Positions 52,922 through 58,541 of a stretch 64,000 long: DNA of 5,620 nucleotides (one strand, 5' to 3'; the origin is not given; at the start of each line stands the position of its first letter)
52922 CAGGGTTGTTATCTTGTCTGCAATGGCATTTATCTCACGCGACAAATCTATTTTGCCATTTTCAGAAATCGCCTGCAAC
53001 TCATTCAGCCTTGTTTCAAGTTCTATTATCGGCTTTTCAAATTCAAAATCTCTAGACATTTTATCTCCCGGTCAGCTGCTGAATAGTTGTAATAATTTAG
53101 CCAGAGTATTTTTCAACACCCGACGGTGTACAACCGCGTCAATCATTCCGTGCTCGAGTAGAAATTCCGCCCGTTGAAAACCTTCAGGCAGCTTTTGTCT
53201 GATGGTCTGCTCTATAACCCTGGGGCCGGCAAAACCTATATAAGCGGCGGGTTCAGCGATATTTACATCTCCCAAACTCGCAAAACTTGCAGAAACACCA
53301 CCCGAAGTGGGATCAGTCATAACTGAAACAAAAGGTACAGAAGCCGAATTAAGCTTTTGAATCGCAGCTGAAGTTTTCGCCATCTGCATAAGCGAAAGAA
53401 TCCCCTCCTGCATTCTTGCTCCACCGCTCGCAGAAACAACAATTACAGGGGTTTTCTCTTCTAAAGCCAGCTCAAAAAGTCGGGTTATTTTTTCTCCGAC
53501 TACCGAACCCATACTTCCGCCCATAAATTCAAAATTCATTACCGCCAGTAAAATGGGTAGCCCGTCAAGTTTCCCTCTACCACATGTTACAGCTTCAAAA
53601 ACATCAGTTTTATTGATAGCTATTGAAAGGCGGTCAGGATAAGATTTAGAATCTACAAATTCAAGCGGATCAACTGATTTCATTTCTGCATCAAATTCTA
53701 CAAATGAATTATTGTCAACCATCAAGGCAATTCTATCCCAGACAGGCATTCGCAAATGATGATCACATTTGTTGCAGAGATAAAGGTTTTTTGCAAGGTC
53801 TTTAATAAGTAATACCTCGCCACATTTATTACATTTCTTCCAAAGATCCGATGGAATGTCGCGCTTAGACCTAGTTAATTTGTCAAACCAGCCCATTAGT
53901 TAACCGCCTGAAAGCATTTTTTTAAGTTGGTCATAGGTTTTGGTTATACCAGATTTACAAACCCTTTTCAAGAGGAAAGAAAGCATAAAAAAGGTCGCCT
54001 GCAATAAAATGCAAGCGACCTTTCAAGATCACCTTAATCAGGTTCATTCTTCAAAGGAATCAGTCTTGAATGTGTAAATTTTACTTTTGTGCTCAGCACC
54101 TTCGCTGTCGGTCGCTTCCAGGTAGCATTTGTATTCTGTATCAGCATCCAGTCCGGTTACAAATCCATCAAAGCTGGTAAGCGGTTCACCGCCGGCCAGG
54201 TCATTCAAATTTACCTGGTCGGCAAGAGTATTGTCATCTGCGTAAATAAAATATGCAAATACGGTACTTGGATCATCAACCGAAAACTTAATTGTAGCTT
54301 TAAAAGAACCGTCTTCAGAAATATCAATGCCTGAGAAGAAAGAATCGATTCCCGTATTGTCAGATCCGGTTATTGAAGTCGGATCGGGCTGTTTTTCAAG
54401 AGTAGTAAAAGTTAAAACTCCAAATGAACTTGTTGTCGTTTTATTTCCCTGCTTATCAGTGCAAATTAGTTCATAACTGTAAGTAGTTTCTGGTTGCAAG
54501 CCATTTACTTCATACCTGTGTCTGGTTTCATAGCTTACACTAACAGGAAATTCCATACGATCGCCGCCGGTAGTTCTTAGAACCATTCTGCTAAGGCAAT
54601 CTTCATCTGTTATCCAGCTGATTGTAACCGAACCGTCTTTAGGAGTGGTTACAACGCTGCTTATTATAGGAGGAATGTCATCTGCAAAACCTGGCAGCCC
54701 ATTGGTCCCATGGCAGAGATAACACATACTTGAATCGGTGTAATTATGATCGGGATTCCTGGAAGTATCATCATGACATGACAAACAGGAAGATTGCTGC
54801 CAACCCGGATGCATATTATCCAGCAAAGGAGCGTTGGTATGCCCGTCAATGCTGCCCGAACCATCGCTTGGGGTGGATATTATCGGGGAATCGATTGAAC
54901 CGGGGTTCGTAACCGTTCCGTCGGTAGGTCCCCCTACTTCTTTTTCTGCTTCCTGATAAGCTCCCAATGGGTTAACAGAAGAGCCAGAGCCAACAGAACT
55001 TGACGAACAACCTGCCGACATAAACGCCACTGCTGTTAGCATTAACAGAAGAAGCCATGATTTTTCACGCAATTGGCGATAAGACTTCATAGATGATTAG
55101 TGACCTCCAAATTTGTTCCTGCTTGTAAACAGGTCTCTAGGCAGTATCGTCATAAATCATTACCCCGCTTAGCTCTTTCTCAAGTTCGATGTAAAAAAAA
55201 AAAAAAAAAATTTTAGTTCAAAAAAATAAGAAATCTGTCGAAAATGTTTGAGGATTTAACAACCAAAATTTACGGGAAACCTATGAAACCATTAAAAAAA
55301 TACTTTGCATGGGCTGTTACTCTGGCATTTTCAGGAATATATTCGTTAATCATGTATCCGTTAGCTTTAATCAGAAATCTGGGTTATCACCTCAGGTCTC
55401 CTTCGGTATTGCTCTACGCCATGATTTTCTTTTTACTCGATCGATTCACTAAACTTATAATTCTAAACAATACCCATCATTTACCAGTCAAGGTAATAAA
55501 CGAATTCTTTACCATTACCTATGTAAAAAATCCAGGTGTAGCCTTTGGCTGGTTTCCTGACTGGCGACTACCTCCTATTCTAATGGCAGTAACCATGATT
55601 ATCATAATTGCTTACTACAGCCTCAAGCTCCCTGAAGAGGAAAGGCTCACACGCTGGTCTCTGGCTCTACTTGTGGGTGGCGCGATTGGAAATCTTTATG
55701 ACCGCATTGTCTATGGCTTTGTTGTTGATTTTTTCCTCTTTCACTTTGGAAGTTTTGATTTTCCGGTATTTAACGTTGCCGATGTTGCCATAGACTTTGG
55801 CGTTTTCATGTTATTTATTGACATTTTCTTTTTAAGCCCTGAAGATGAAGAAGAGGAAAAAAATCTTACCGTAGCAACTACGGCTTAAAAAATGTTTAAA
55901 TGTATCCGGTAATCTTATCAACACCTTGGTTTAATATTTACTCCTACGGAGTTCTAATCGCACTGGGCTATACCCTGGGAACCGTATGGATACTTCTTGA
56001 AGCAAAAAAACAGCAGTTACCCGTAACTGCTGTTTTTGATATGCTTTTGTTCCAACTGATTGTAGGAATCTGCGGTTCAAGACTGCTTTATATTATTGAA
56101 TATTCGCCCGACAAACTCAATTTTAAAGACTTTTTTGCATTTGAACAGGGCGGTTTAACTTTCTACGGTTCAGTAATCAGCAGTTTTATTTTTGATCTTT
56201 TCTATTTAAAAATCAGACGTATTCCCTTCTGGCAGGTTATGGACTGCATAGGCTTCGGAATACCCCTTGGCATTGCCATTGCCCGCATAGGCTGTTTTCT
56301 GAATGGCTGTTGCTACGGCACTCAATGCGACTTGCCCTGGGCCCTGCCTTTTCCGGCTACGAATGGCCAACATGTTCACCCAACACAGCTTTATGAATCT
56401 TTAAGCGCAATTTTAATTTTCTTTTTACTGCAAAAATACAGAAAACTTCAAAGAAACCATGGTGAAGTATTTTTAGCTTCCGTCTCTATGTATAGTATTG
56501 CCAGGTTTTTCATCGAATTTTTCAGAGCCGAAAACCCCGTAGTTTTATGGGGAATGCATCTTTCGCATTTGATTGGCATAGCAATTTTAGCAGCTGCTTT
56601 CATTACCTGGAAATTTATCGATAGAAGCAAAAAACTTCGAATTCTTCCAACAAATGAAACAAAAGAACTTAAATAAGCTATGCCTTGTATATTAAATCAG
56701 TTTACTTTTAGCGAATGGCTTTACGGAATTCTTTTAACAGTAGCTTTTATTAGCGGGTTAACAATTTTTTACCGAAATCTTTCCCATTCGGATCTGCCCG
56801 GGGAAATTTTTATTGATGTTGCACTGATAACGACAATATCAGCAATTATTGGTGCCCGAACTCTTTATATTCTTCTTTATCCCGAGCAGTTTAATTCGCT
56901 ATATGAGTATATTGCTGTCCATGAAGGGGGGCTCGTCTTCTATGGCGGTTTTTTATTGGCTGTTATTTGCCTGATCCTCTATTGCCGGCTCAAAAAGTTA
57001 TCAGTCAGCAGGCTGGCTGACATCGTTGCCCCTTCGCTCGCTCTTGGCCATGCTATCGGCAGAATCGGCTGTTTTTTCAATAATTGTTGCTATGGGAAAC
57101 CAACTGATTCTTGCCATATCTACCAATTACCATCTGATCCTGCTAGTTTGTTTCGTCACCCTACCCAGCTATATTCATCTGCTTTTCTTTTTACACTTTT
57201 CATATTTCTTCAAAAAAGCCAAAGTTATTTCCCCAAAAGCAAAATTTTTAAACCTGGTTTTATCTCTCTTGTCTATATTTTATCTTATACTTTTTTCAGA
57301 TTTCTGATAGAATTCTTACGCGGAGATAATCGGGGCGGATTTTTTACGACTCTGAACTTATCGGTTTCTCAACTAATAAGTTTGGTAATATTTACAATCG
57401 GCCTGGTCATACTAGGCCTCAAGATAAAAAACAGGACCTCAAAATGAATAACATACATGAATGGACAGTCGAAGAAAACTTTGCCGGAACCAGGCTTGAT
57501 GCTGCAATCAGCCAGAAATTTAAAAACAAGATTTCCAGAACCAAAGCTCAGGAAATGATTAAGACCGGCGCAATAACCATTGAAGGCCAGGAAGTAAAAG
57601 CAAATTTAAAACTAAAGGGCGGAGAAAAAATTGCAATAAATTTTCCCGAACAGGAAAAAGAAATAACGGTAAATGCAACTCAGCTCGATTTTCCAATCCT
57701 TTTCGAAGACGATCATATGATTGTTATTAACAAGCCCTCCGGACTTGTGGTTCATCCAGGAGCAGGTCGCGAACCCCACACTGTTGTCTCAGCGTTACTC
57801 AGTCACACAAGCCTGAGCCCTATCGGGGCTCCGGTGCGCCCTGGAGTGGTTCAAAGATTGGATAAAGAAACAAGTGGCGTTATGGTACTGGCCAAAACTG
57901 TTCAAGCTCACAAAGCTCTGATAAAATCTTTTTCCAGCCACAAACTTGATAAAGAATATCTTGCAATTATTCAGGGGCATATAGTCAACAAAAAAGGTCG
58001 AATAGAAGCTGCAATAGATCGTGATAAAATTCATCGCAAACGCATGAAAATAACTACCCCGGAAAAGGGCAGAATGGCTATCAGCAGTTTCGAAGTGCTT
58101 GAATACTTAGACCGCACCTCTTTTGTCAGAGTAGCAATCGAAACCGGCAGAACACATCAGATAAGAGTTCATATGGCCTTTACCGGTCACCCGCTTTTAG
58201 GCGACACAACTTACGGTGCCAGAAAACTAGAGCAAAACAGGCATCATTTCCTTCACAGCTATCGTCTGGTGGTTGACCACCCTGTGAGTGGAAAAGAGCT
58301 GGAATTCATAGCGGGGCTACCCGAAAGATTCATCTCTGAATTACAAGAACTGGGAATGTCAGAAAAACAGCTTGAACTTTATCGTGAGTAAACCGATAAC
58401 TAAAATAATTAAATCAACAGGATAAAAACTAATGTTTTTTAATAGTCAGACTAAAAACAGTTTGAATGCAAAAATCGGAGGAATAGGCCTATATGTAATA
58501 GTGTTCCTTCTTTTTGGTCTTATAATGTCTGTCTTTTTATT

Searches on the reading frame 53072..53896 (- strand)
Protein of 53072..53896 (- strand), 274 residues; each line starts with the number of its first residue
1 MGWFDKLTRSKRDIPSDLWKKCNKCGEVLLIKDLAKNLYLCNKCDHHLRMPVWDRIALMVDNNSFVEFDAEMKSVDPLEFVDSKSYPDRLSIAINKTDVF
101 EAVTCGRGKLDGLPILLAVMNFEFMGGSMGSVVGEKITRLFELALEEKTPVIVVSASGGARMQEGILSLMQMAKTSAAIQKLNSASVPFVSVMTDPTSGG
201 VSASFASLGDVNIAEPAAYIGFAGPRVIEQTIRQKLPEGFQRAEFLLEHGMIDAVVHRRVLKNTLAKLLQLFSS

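Call 9: search_protein_families(library=pfam, proteins=[window:53072-53896:-], max_evalue=0.00001)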
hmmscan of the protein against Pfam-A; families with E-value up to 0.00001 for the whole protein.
window:53072-53896:- (274 aa): 2 families
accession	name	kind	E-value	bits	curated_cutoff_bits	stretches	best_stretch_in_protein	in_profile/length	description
PF01039.27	Carboxyl_trans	-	2.4e-21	76.4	22.3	1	52-232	10-177/493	Carboxyl transferase domain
PF17848.7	Zn_ribbon_ACC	-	7e-06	26.6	24.5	1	19-44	1-26/26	Acetyl-CoA carboxylase zinc finger domain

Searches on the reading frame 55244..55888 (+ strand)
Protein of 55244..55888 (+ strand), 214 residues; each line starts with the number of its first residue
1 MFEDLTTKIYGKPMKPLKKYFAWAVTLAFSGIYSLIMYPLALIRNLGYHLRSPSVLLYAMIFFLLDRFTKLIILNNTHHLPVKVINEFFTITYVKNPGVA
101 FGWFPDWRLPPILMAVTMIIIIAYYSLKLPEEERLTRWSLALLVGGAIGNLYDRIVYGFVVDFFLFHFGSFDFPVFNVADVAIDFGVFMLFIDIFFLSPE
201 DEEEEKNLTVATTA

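Call 12: search_protein_families(library=pfam, proteins=[window:55244-55888:+], max_evalue=0.01)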
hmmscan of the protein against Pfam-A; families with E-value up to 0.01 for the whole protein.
window:55244-55888:+ (214 aa): 1 family
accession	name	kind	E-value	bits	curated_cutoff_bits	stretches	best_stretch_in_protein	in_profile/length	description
PF01252.23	Peptidase_A8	-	1.1e-38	133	25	1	59-196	2-142/142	Signal peptidase (SPase) II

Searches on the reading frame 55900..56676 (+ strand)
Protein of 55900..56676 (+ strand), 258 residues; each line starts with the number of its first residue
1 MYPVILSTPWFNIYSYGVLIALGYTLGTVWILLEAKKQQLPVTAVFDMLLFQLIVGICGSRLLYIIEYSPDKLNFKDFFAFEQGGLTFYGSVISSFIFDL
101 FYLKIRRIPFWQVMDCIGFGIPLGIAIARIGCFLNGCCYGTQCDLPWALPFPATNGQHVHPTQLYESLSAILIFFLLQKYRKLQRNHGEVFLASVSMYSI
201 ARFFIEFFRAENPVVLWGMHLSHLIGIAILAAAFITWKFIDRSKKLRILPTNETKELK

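Call 12: search_protein_families(library=pfam, proteins=[window:55900-56676:+], max_evalue=0.01)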
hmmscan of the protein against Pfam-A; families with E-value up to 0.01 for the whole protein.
window:55900-56676:+ (258 aa): 2 families
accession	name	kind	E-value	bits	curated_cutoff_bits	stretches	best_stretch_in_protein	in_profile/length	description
PF01790.23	LGT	-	4e-59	200.3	24.9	1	3-237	1-238/240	Prolipoprotein diacylglyceryl transferase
PF10067.14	DUF2306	-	0.0041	17.7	31.6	1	176-235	23-82/147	Predicted membrane protein (DUF2306)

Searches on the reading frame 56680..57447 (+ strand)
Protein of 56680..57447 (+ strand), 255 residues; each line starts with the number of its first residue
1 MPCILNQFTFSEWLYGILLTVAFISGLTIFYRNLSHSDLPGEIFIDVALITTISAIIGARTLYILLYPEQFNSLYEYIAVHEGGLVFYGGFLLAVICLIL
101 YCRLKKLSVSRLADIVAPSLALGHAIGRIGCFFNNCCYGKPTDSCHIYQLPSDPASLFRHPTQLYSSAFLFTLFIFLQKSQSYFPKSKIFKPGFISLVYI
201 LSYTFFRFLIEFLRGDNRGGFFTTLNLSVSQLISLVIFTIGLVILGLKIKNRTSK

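Call 12: search_protein_families(library=pfam, proteins=[window:56680-57447:+], max_evalue=0.01)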
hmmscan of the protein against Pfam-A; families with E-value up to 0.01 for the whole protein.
window:56680-57447:+ (255 aa): 1 family
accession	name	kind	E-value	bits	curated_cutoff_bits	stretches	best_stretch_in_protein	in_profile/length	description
PF01790.23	LGT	-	6.7e-59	199.6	24.9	1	14-245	13-238/240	Prolipoprotein diacylglyceryl transferase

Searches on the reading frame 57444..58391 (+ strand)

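Call 12: search_protein_families(library=pfam, proteins=[window:57444-58391:+], max_evalue=0.01)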
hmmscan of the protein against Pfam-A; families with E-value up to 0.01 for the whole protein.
window:57444-58391:+ (315 aa): 2 families
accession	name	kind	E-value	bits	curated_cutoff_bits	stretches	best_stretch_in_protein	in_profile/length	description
PF00849.27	PseudoU_synth_2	-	1.2e-33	116.9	26.8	1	91-245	1-151/152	RNA pseudouridylate synthase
PF01479.30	S4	-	2.1e-05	24.6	22.8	1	17-63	2-48/48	S4 domain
